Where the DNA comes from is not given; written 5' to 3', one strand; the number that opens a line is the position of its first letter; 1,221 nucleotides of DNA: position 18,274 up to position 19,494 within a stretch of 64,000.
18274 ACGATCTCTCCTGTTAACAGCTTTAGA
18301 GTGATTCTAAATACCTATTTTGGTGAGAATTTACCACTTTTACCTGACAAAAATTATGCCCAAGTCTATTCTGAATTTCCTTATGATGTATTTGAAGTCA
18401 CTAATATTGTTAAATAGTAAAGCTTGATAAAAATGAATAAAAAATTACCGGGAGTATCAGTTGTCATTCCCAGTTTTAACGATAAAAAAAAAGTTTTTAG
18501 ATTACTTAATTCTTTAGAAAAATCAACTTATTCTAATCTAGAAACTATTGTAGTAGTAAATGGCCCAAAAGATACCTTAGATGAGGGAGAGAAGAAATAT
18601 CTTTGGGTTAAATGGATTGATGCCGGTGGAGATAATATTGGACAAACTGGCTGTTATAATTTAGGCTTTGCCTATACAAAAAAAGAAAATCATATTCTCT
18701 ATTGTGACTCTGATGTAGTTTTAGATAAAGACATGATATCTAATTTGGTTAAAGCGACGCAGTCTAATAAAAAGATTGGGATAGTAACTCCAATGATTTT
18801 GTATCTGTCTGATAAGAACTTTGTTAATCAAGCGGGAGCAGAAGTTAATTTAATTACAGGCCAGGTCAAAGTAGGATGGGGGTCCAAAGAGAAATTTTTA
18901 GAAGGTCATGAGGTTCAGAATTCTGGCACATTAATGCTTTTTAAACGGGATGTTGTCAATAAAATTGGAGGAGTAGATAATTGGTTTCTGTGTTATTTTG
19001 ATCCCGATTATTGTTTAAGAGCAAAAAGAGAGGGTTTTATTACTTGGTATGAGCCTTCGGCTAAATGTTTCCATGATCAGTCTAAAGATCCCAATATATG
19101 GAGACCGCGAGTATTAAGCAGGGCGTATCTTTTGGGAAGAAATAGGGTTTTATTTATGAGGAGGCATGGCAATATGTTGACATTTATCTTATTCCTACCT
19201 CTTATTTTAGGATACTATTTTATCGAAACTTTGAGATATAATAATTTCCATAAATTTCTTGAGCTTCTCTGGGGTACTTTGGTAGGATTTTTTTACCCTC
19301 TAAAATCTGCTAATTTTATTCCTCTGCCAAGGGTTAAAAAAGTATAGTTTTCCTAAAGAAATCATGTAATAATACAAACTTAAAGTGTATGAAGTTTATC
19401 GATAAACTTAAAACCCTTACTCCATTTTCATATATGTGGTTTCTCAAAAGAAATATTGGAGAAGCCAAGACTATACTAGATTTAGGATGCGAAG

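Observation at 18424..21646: GT2 + methyltransferase gene pair, followed by a paralogous GT2-methyltransferase fusion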

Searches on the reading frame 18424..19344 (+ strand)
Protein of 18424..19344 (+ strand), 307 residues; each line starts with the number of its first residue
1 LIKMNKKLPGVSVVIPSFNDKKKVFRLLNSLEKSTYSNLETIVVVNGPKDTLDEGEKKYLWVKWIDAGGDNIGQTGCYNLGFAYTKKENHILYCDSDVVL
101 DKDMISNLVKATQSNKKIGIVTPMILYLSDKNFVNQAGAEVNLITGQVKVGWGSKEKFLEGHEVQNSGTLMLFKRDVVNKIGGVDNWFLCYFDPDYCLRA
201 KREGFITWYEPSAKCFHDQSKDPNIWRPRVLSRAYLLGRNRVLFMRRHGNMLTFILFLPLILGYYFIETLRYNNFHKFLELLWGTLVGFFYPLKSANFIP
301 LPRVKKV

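Call 5: search_protein_families(library=pfam, proteins=[window:18424-19344:+], max_evalue=0.01)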
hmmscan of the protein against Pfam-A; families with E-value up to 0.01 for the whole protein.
window:18424-19344:+ (307 aa): 5 families
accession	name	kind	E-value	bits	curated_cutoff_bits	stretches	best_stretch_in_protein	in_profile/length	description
PF00535.33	Glycos_transf_2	-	3.1e-15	56.9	23.3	1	12-181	1-167/168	Glycosyl transferase family 2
PF13641.12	Glyco_tranf_2_3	-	4e-15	56.9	27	1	9-220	1-214/230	Glycosyltransferase like family 2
PF13506.12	Glyco_transf_21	-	1.9e-08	34.4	21.7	1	87-185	30-121/174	Glycosyl transferase family 21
PF13632.12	Glyco_trans_2_3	-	4.4e-07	30.4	27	1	90-284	1-191/198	Glycosyl transferase family group 2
PF10111.15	Glyco_tranf_2_2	-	7.4e-07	29.4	27.3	1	12-190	1-187/276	Glycosyltransferase like family 2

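Call 25: find_homologous_proteins(query=window:18424-19344:+, max_evalue=0.00001)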
Query window:18424-19344:+ (307 aa): 277 proteins with E <= 0.00001 among 850 candidates; the best 120 are listed.
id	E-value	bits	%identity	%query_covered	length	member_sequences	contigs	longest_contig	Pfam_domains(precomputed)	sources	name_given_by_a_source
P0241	5.6e-208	707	100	99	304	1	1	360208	PF13632.13,PF10111.15,PF13506.14,PF13641.13,PF00535.33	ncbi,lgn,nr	ncbi:MAG: glycosyltransferase family 2 protein [Candidatus Daviesbacteria bacterium]|nr:glycosyltran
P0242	1.7e-162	558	79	97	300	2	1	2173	PF13632.13,PF10111.15,PF13506.14,PF13641.13,PF00535.33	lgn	-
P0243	1.4e-161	555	77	99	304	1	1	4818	PF13632.13,PF10111.15,PF13506.14,PF13641.13,PF00535.33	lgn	-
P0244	5.6e-160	550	77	98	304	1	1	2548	PF13632.13,PF10111.15,PF13506.14,PF13641.13,PF00535.33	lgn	-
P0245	2.0e-157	541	75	98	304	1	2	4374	PF13632.13,PF10111.15,PF13506.14,PF13641.13,PF00535.33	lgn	-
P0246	1.1e-156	539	75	97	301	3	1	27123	PF13632.13,PF10111.15,PF13506.14,PF13641.13,PF00535.33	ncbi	-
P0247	1.3e-156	539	74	99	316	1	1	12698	PF13632.13,PF10111.15,PF13506.14,PF13641.13,PF00535.33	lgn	-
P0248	1.7e-156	538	75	98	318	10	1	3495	PF13632.13,PF10111.15,PF13641.13,PF00535.33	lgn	-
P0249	2.8e-156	538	76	98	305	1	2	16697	PF13632.13,PF10111.15,PF13506.14,PF13641.13,PF00535.33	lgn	-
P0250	5.4e-156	537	75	96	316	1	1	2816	PF13632.13,PF10111.15,PF13506.14,PF13641.13,PF00535.33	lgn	-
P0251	9.0e-156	536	75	99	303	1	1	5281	PF13632.13,PF10111.15,PF13506.14,PF13641.13,PF00535.33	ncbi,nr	ncbi:MAG: glycosyltransferase family 2 protein [Candidatus Daviesbacteria bacterium]|nr:glycosyltran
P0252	9.3e-156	536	76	98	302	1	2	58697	PF13632.13,PF10111.15,PF13506.14,PF13641.13,PF00535.33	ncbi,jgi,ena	-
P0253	1.5e-155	535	75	98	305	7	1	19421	PF13632.13,PF10111.15,PF13506.14,PF13641.13,PF00535.33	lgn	-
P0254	2.5e-155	534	75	98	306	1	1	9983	PF13632.13,PF10111.15,PF13506.14,PF13641.13,PF00535.33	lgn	-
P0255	2.8e-155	534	76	96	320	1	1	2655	PF13632.13,PF10111.15,PF13506.14,PF13641.13,PF00535.33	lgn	-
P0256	2.9e-155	534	74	98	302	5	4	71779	PF13641.13,PF00535.33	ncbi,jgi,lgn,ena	-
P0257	4.5e-155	534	73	99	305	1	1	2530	PF13632.13,PF10111.15,PF13506.14,PF13641.13,PF00535.33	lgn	-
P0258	2.4e-154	531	74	98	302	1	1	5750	PF13632.13,PF10111.15,PF13506.14,PF13641.13,PF00535.33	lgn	-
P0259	5.6e-154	530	74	98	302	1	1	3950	PF13506.14,PF13641.13,PF00535.33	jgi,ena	-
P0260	5.9e-154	530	74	98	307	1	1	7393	PF13632.13,PF10111.15,PF13506.14,PF13641.13,PF00535.33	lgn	-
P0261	6.5e-154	530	74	97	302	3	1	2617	PF13632.13,PF10111.15,PF13506.14,PF13641.13,PF00535.33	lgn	-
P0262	9.8e-154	529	75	98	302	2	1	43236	PF13632.13,PF13506.14,PF13641.13,PF00535.33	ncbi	-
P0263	1.8e-153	528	73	98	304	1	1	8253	PF13632.13,PF13506.14,PF13641.13,PF00535.33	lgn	-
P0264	3.9e-153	527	75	96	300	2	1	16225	PF13632.13,PF10111.15,PF13506.14,PF13641.13,PF00535.33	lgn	-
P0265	4.2e-153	527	74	98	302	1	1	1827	PF13632.13,PF10111.15,PF13506.14,PF13641.13,PF00535.33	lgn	-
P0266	7.0e-153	526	75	97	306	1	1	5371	PF13632.13,PF13506.14,PF13641.13,PF00535.33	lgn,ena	-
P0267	1.0e-152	526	74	98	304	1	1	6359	PF13632.13,PF10111.15,PF13506.14,PF13641.13,PF00535.33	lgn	-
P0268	4.0e-152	524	74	98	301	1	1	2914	PF13632.13,PF10111.15,PF13506.14,PF13641.13,PF00535.33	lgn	-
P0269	4.7e-152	524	74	97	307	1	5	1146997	PF13632.13,PF10111.15,PF13641.13,PF00535.33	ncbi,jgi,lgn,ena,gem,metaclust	jgi:hypothetical protein|metaclust:\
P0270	6.3e-152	523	73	98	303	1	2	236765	PF13632.13,PF10111.15,PF13506.14,PF13641.13,PF00535.33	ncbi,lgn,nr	ncbi:glycosyltransferase family 2 protein [Candidatus Daviesbacteria bacterium]|nr:glycosyltransfera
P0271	7.5e-152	523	74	98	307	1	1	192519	PF10111.15,PF13506.14,PF13641.13,PF00535.33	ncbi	-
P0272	1.8e-151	522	72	98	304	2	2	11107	PF13632.13,PF10111.15,PF13506.14,PF13641.13,PF00535.33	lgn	-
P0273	2.3e-151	521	74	99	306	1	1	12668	PF13632.13,PF10111.15,PF13506.14,PF13641.13,PF00535.33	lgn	-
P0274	2.7e-151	521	72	98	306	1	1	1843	PF13632.13,PF10111.15,PF13506.14,PF13641.13,PF00535.33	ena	-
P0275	4.6e-151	520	73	97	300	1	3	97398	PF13632.13,PF10111.15,PF13641.13,PF00535.33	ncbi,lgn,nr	ncbi:glycosyltransferase family 2 protein [Candidatus Daviesbacteria bacterium]|nr:glycosyltransfera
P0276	6.8e-151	520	71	99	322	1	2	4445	PF13632.13,PF10111.15,PF13506.14,PF13641.13,PF00535.33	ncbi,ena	-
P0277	2.3e-150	518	73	98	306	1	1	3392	PF13632.13,PF10111.15,PF13506.14,PF13641.13,PF00535.33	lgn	-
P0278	3.6e-150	517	71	99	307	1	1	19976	PF13632.13,PF10111.15,PF13506.14,PF13641.13,PF00535.33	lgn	-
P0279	3.7e-150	517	73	99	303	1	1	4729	PF13632.13,PF10111.15,PF13506.14,PF13641.13,PF00535.33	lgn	-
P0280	4.9e-150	517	73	98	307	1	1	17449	PF13632.13,PF10111.15,PF13506.14,PF13641.13,PF00535.33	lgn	-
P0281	1.5e-149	515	74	98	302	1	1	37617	PF13632.13,PF10111.15,PF13506.14,PF13641.13,PF00535.33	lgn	-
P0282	3.6e-149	514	72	98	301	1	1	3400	PF13632.13,PF10111.15,PF13506.14,PF13641.13,PF00535.33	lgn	-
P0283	4.9e-149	514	72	96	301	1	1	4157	PF13632.13,PF10111.15,PF13506.14,PF13641.13,PF00535.33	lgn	-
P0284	5.9e-149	513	71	99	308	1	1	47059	PF13632.13,PF10111.15,PF13641.13,PF00535.33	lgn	-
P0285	7.4e-149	513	72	99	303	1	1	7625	PF13641.13,PF00535.33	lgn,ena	-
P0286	8.4e-149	513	73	97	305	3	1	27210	PF13632.13,PF10111.15,PF13506.14,PF13641.13,PF00535.33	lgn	-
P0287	1.3e-148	512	72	97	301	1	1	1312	PF13632.13,PF10111.15,PF13506.14,PF13641.13,PF00535.33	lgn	-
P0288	1.4e-148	512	70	97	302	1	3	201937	PF13632.13,PF10111.15,PF13506.14,PF13641.13,PF00535.33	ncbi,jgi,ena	-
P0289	2.6e-148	511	73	96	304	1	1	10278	PF13632.13,PF10111.15,PF13506.14,PF13641.13,PF00535.33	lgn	-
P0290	3.0e-148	511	70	98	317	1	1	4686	PF13632.13,PF10111.15,PF13506.14,PF13641.13,PF00535.33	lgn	-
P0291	3.6e-148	511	72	98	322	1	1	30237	PF13632.13,PF10111.15,PF13506.14,PF13641.13,PF00535.33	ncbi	-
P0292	9.1e-148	510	72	98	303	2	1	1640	PF13632.13,PF10111.15,PF13506.14,PF13641.13,PF00535.33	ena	-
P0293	1.4e-147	509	71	96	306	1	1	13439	PF13632.13,PF10111.15,PF13506.14,PF13641.13,PF00535.33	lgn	-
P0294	1.6e-147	509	73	98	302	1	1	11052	PF13632.13,PF10111.15,PF13506.14,PF13641.13,PF00535.33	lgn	-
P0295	1.7e-147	509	71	98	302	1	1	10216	PF13632.13,PF10111.15,PF13506.14,PF13641.13,PF00535.33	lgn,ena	-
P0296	1.8e-147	509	72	95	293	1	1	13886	PF13632.13,PF10111.15,PF13506.14,PF13641.13,PF00535.33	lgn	-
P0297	3.9e-147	507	71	98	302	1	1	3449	PF13632.13,PF10111.15,PF13506.14,PF13641.13,PF00535.33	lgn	-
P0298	1.5e-146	506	71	96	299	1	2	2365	PF13632.13,PF10111.15,PF13506.14,PF13641.13,PF00535.33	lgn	-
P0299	1.7e-146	505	73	98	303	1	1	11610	PF13632.13,PF10111.15,PF13641.13,PF00535.33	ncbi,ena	-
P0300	2.1e-146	505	71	98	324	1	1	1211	PF13632.13,PF10111.15,PF13506.14,PF13641.13,PF00535.33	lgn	-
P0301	2.7e-146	505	71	97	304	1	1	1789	PF13632.13,PF10111.15,PF13506.14,PF13641.13,PF00535.33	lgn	-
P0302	3.7e-146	504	72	98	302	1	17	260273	PF13632.13,PF10111.15,PF13506.14,PF13641.13,PF00535.33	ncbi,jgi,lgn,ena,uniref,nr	ncbi:hypothetical protein A3D83_03575 [Candidatus Daviesbacteria bacterium RIFCSPHIGHO2_02_FULL_41_1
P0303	4.1e-146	504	71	98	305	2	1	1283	PF13632.13,PF10111.15,PF13506.14,PF13641.13,PF00535.33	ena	-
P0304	5.3e-146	504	71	98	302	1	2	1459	PF13632.13,PF10111.15,PF13506.14,PF13641.13,PF00535.33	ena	-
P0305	7.7e-146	503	72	97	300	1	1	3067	PF13632.13,PF13506.14,PF13641.13,PF00535.33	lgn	-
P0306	9.2e-146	503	71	98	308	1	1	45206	PF13632.13,PF10111.15,PF13506.14,PF13641.13,PF00535.33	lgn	-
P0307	1.0e-145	503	71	97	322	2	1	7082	PF10111.15,PF13506.14,PF13641.13,PF00535.33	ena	-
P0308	1.7e-145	502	70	98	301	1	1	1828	PF13632.13,PF10111.15,PF13506.14,PF13641.13,PF00535.33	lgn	-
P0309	2.2e-145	502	70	98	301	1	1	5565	PF13632.13,PF10111.15,PF13506.14,PF13641.13,PF00535.33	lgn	-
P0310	2.5e-145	502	71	98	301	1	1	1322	PF13632.13,PF10111.15,PF13641.13,PF00535.33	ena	-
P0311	3.2e-145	501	72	95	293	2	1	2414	PF13632.13,PF10111.15,PF13506.14,PF13641.13,PF00535.33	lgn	-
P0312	4.8e-145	501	71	99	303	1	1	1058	PF13632.13,PF10111.15,PF13506.14,PF13641.13,PF00535.33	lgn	-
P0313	5.0e-145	501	71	98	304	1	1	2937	PF13632.13,PF10111.15,PF13506.14,PF13641.13,PF00535.33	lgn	-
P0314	5.7e-145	500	71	97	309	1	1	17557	PF13632.13,PF10111.15,PF13641.13,PF00535.33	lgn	-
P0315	7.3e-145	500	70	97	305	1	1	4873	PF13632.13,PF10111.15,PF13641.13,PF00535.33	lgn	-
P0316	8.4e-145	500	72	96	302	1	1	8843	PF13632.13,PF10111.15,PF13506.14,PF13641.13,PF00535.33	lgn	-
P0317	8.9e-145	500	71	96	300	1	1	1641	PF13632.13,PF10111.15,PF13506.14,PF13641.13,PF00535.33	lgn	-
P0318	1.1e-144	499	69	98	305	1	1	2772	PF13632.13,PF10111.15,PF13506.14,PF13641.13,PF00535.33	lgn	-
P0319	1.3e-144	499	70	97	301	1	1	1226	PF10111.15,PF13506.14,PF13641.13,PF00535.33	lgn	-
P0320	2.8e-144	498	71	98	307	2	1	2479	PF13632.13,PF10111.15,PF13506.14,PF13641.13,PF00535.33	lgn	-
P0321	3.1e-144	498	73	94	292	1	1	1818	PF13632.13,PF10111.15,PF13506.14,PF13641.13,PF00535.33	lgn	-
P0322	7.1e-144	497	70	100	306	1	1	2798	PF13632.13,PF10111.15,PF13506.14,PF13641.13,PF00535.33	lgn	-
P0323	1.1e-143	496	69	98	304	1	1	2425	PF13632.13,PF10111.15,PF13506.14,PF13641.13,PF00535.33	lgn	-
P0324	1.2e-143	496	69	98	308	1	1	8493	PF13632.13,PF13506.14,PF13641.13,PF00535.33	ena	-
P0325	1.3e-143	496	70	98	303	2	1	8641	PF13632.13,PF10111.15,PF13506.14,PF13641.13,PF00535.33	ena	-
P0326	2.4e-143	495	70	98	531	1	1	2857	PF07021.19,PF13847.13,PF13489.13,PF13632.13,PF10111.15,PF13506.14,PF13641.13,PF13649.13,PF00535.33,PF08241.19,PF08242.19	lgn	-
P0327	2.6e-143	495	69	99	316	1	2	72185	PF13632.13,PF10111.15,PF13506.14,PF13641.13,PF00535.33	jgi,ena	-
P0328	3.5e-143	494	70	96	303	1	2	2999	PF13632.13,PF10111.15,PF13506.14,PF13641.13,PF00535.33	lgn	-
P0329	4.0e-143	494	72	94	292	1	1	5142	PF13632.13,PF10111.15,PF13506.14,PF13641.13,PF00535.33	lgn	-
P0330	6.6e-143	494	70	98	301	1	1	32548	PF13632.13,PF10111.15,PF13506.14,PF13641.13,PF00535.33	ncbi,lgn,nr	ncbi:MAG: glycosyltransferase family 2 protein [bacterium]|nr:glycosyltransferase family 2 protein [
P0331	9.2e-143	493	70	99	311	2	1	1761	PF13632.13,PF10111.15,PF13506.14,PF13641.13,PF00535.33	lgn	-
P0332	1.3e-142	493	69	96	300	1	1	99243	PF13632.13,PF10111.15,PF13506.14,PF13641.13,PF00535.33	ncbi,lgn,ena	-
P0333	1.9e-142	492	70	98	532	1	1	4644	PF07021.19,PF13847.13,PF13489.13,PF13632.13,PF10111.15,PF13506.14,PF13641.13,PF13649.13,PF00535.33,PF08241.19,PF08242.19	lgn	-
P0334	2.8e-142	491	69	98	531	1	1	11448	PF07021.19,PF13847.13,PF13489.13,PF13632.13,PF10111.15,PF13506.14,PF13641.13,PF13649.13,PF00535.33,PF08241.19,PF08242.19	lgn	-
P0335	3.3e-142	491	72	95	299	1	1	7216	PF13632.13,PF10111.15,PF13506.14,PF13641.13,PF00535.33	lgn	-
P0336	6.0e-142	490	69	97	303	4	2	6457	PF10111.15,PF13506.14,PF13641.13,PF00535.33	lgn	-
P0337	7.6e-142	490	71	96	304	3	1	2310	PF10111.15,PF13506.14,PF13641.13,PF00535.33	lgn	-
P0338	8.6e-142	490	70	99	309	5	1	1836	PF13632.13,PF10111.15,PF13506.14,PF13641.13,PF00535.33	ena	-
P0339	9.7e-142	490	71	96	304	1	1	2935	PF13632.13,PF10111.15,PF13506.14,PF13641.13,PF00535.33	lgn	-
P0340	2.8e-141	488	69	98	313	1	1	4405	PF10111.15,PF13641.13,PF00535.33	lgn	-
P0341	3.7e-141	488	67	99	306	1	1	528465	PF13632.13,PF10111.15,PF13641.13,PF00535.33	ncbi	-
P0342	7.6e-141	487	70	98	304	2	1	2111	PF13632.13,PF10111.15,PF13641.13,PF00535.33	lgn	-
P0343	8.4e-141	487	70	97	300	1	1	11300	PF13632.13,PF10111.15,PF13506.14,PF13641.13,PF00535.33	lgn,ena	-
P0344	1.3e-140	486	70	95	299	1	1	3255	PF13632.13,PF10111.15,PF13506.14,PF13641.13,PF00535.33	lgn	-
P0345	4.3e-140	484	69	96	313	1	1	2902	PF13632.13,PF10111.15,PF13506.14,PF13641.13,PF00535.33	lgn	-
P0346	4.9e-140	484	71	98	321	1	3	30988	PF13632.13,PF10111.15,PF13506.14,PF13641.13,PF00535.33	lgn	-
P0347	5.4e-140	484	67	99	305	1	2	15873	PF13632.13,PF10111.15,PF13506.14,PF13641.13,PF00535.33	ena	-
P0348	5.7e-140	484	69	98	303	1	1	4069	PF13632.13,PF10111.15,PF13506.14,PF13641.13,PF00535.33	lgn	-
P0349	7.2e-140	484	70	94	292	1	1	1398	PF13632.13,PF10111.15,PF13506.14,PF13641.13,PF00535.33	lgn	-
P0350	7.5e-140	484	69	99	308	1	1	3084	PF13632.13,PF10111.15,PF13506.14,PF13641.13,PF00535.33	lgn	-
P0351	9.6e-140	483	68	96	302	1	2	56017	PF13632.13,PF10111.15,PF13506.14,PF13641.13,PF00535.33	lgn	-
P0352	9.8e-140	483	69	99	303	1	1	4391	PF13632.13,PF10111.15,PF13506.14,PF13641.13,PF00535.33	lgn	-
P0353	1.1e-139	483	69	99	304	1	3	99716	PF13632.13,PF10111.15,PF13506.14,PF13641.13,PF00535.33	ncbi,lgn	-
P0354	3.1e-139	482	70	98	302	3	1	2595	PF13632.13,PF10111.15,PF13506.14,PF13641.13,PF00535.33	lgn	-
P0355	5.5e-139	481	68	99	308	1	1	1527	PF13632.13,PF10111.15,PF13506.14,PF13641.13,PF00535.33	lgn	-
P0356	6.9e-139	480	69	98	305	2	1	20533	PF10111.15,PF13506.14,PF13641.13,PF00535.33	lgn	-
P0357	8.9e-139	480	68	96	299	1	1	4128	PF13632.13,PF10111.15,PF13506.14,PF13641.13,PF00535.33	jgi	-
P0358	1.4e-138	479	68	97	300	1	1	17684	PF13632.13,PF10111.15,PF13506.14,PF13641.13,PF00535.33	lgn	-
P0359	1.4e-138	479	68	99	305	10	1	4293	PF13632.13,PF10111.15,PF13506.14,PF13641.13,PF00535.33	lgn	-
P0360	2.0e-138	479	69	98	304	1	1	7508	PF13632.13,PF10111.15,PF13506.14,PF13641.13,PF00535.33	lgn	-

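Call 59: search_protein_families(library=ncbifam, proteins=[window:18424-19344:+], max_evalue=0.001)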
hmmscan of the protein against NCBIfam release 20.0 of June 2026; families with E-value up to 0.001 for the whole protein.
window:18424-19344:+ (307 aa): 14 families
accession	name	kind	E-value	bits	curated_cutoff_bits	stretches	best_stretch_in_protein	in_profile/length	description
TIGR03965.1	mycofact_glyco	equivalog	2.9e-16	59.4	280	1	6-252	71-311/467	mycofactocin biosynthesis glycosyltransferase MftF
TIGR03937.1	PgaC_IcaA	equivalog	3.1e-15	56.1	422.3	1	5-216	41-249/407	poly-beta-1,6-N-acetyl-D-glucosamine synthase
TIGR01556.1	rhamnosyltran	subfamily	5.5e-13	48.7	200.55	1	27-248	9-239/281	rhamnosyltransferase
TIGR03111.1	glyc2_xrt_Gpos1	hypoth_equivalog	1.1e-09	37.6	363.95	1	3-142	43-184/439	TIGR03111 family XrtG-associated glycosyltransferase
NF038299.1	EPS_HpsN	equivalog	2e-09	36.9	425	1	10-217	2-220/317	hormogonium polysaccharide biosynthesis glycosyltransferase HpsN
NF041875.1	EPS_EpsD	equivalog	3.9e-09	36.4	370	1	11-250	1-236/325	exopolysaccharide biosynthesis glycosyltransferase EpsD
NF007482.0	PRK10073.1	equivalog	4.8e-07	29.1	423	1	5-115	2-113/334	glycosyltransferase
NF041394.1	GtaseAglG_Halo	equivalog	5.8e-07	29.1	440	1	11-186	3-176/304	glucosyl-dolichyl phosphate glucuronosyltransferase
TIGR03472.1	HpnI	equivalog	2.6e-06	26.5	310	1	5-186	37-220/373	bacteriohopanetetrol glucosamine biosynthesis glycosyltransferase HpnI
NF045692.1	OglycostaseCruG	equivalog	6.1e-06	25.4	600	1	6-184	38-221/386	2'-O-glycosyltransferase CruG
TIGR04283.1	glyco_like_mftF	equivalog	1.8e-05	24.4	182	1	11-119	1-105/221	TIGR04283 family arsenosugar biosynthesis glycosyltransferase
NF047683.1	TeichurnBiosyTuaG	equivalog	0.00021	21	400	1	4-105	1-104/252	teichuronic acid biosynthesis protein TuaG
TIGR04242.1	nodulat_NodC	equivalog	0.00053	19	550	0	6-120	45-163/395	chitooligosaccharide synthase NodC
TIGR03469.1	HpnB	hypoth_equivalog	0.00082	18.5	379.25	0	5-46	40-81/386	hopene-associated glycosyltransferase HpnB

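Call 61: find_encoding_contigs(protein=P0334, flank=8000, max_places=2)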
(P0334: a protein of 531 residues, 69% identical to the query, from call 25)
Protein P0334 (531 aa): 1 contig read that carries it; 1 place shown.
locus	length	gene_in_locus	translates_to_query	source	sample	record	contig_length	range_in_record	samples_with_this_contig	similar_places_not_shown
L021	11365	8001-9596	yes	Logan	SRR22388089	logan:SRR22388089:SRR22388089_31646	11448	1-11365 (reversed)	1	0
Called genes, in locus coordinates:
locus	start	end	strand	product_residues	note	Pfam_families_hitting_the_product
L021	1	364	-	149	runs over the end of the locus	?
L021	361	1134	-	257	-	PF00483:NTP_transferase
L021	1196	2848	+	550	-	PF00795:CN_hydrolase, PF02540:NAD_synthase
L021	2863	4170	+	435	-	PF03446:NAD_binding_2 (faint), PF03721:UDPG_MGDP_dh_N, PF00984:UDPG_MGDP_dh, PF03720:UDPG_MGDP_dh_C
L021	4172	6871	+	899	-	-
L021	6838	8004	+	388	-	PF00534:Glycos_transf_1, PF13692:Glyco_trans_1_4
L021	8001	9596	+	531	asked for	PF00535:Glycos_transf_2, PF13641:Glyco_tranf_2_3, PF13632:Glyco_trans_2_3, PF13489:Methyltransf_23, PF08241:Methyltransf_11, PF08242:Methyltransf_12, PF13649:Methyltransf_25, PF13847:Methyltransf_31, +3 more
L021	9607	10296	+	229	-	PF07021:MetW, PF13489:Methyltransf_23, PF05175:MTS (weak), PF13649:Methyltransf_25, PF13847:Methyltransf_31, PF08241:Methyltransf_11, PF08242:Methyltransf_12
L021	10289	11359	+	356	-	PF13506:Glyco_transf_21 (weak), PF13641:Glyco_tranf_2_3, PF00535:Glycos_transf_2, PF10111:Glyco_tranf_2_2, PF13632:Glyco_trans_2_3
